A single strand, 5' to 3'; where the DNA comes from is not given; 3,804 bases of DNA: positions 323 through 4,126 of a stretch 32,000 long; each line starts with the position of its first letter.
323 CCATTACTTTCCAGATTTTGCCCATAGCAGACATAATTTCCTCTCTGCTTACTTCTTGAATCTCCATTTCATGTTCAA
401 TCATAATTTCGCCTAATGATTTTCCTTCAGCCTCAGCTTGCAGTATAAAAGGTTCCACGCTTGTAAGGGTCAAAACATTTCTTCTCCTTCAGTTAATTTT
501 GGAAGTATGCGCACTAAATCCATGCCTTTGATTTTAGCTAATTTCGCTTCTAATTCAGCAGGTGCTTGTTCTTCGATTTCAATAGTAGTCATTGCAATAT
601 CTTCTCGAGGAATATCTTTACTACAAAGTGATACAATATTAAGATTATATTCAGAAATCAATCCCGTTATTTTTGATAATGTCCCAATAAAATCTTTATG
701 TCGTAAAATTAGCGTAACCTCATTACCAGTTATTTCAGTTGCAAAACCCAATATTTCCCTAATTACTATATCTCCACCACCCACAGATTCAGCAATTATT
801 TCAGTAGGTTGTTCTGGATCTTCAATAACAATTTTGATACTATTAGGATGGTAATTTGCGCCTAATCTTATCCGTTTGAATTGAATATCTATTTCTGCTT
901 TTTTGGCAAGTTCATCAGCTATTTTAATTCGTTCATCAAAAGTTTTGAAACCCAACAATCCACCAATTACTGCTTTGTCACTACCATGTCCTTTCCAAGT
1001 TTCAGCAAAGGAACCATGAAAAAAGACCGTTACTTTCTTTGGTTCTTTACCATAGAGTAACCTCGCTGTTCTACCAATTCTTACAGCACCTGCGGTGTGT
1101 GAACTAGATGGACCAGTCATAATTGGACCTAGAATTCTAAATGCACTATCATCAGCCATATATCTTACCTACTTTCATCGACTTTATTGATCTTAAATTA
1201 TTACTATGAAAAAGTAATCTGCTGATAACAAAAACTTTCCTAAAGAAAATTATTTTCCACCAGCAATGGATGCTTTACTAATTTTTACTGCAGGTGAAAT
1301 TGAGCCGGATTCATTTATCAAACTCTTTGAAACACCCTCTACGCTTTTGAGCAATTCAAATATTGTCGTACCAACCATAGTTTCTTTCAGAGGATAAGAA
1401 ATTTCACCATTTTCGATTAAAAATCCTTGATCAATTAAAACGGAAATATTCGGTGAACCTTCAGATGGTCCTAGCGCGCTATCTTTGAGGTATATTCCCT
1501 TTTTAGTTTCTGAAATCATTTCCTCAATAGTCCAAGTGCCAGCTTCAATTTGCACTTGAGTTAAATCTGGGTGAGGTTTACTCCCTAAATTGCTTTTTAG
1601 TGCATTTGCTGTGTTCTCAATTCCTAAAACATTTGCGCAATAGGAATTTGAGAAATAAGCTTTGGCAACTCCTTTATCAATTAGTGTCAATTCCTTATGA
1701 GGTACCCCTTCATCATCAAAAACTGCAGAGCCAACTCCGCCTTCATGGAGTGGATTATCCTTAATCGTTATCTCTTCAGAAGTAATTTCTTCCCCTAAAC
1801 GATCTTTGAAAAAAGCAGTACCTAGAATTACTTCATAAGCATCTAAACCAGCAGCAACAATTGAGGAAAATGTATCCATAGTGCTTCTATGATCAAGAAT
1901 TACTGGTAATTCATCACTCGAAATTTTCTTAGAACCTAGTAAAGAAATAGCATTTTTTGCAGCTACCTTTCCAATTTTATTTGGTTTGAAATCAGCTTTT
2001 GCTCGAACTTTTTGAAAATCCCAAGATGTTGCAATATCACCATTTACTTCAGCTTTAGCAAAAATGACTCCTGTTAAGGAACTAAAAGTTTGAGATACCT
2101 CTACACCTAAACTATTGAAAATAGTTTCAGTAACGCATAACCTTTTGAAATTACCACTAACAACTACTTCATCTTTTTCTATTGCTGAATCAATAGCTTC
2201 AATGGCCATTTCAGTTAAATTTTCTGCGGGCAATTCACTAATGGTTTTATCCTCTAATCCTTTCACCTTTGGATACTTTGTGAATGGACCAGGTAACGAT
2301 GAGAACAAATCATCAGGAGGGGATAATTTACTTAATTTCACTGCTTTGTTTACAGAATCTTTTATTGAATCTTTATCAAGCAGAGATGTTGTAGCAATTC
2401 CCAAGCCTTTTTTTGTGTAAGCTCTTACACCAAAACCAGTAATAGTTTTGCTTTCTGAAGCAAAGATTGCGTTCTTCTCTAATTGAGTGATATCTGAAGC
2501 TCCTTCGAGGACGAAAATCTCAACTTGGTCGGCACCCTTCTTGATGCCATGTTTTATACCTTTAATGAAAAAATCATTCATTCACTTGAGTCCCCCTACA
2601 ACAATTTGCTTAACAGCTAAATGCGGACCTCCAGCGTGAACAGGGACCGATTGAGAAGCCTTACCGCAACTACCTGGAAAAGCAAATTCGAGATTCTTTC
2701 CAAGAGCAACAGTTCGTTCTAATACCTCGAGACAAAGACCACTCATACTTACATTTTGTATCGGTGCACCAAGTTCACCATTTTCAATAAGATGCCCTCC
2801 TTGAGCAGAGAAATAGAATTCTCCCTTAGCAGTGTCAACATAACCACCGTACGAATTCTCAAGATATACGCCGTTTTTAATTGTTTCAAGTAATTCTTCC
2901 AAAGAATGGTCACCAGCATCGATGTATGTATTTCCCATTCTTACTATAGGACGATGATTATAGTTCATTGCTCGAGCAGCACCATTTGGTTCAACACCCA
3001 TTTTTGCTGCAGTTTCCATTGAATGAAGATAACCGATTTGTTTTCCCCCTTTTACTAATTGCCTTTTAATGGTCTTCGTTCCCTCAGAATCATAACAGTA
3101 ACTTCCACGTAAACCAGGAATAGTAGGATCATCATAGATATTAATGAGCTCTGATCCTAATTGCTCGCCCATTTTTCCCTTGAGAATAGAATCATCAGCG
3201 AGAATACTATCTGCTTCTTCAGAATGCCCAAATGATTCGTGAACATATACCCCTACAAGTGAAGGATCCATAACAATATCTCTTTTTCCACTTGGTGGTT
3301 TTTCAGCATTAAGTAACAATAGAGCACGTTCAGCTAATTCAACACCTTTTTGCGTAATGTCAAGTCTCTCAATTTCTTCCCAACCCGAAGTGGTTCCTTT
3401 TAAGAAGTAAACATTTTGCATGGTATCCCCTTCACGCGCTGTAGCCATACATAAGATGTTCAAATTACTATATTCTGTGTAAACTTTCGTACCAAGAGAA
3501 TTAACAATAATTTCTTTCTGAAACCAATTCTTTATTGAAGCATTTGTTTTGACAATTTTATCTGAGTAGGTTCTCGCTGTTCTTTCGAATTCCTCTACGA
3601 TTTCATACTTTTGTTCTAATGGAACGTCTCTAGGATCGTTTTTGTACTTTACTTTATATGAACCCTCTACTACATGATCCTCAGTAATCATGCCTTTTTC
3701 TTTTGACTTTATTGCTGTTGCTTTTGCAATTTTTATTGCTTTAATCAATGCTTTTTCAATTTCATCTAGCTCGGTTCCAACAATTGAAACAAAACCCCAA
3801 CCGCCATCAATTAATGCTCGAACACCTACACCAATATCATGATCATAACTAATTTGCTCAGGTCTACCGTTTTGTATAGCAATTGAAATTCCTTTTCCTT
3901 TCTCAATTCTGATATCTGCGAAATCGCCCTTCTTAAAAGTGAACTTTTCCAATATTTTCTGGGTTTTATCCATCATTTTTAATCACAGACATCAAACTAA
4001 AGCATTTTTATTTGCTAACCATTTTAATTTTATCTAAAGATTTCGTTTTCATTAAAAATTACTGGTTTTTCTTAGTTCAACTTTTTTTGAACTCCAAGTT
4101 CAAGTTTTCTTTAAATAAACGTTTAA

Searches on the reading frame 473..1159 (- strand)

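Call 62: search_protein_families(library=pfam, proteins=[window:473-1159:-], max_evalue=0.0001)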
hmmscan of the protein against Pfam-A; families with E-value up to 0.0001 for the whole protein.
window:473-1159:- (229 aa): 3 families
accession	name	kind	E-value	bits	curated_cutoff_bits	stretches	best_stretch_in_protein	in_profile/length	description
PF03315.21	SDH_beta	-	1.5e-13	51.8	26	1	13-90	8-94/155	Serine dehydratase beta chain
PF01842.31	ACT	-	6.7e-07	29.4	27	1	149-211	2-65/66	ACT domain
PF22629.2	ACT_AHAS_ss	-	1e-06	29.2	27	1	151-211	2-63/67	AHAS small subunit-like ACT domain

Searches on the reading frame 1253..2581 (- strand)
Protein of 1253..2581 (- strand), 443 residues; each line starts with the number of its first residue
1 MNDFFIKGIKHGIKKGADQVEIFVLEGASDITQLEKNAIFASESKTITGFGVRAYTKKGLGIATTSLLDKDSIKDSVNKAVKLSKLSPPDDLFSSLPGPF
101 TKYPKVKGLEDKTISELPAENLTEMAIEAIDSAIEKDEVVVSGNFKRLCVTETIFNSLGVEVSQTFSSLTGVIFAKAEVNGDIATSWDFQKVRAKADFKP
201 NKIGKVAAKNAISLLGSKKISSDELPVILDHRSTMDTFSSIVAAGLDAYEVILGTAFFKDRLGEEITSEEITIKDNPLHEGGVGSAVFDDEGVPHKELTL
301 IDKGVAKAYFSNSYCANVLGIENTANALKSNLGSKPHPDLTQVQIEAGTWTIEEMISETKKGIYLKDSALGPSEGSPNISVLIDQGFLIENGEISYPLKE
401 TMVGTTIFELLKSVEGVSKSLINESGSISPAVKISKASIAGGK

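Call 62: search_protein_families(library=pfam, proteins=[window:1253-2581:-], max_evalue=0.0001)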
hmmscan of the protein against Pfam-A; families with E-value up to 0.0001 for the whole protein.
window:1253-2581:- (443 aa): 3 families
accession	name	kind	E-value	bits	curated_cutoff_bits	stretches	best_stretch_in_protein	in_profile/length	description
PF19289.4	PmbA_TldD_3rd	-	7.5e-57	192.4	22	1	223-441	2-220/220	PmbA/TldA metallopeptidase C-terminal domain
PF19290.4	PmbA_TldD_2nd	-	1.6e-07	32.2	20.9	1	114-215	3-109/109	PmbA/TldA metallopeptidase central domain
PF01523.21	PmbA_TldD_1st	-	3.6e-07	30.7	20.9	1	20-83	1-64/65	PmbA/TldA metallopeptidase domain 1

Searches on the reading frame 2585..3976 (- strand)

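Call 62: search_protein_families(library=pfam, proteins=[window:2585-3976:-], max_evalue=0.0001)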
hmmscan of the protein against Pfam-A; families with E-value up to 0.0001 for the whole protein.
window:2585-3976:- (464 aa): 3 families
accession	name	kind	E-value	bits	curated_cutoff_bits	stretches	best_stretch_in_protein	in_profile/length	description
PF19289.4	PmbA_TldD_3rd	-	3.8e-63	213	22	1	229-462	1-220/220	PmbA/TldA metallopeptidase C-terminal domain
PF01523.21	PmbA_TldD_1st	-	1.1e-17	64.4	20.9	1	20-84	1-65/65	PmbA/TldA metallopeptidase domain 1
PF19290.4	PmbA_TldD_2nd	-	5.3e-14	53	20.9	1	114-221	2-108/109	PmbA/TldA metallopeptidase central domain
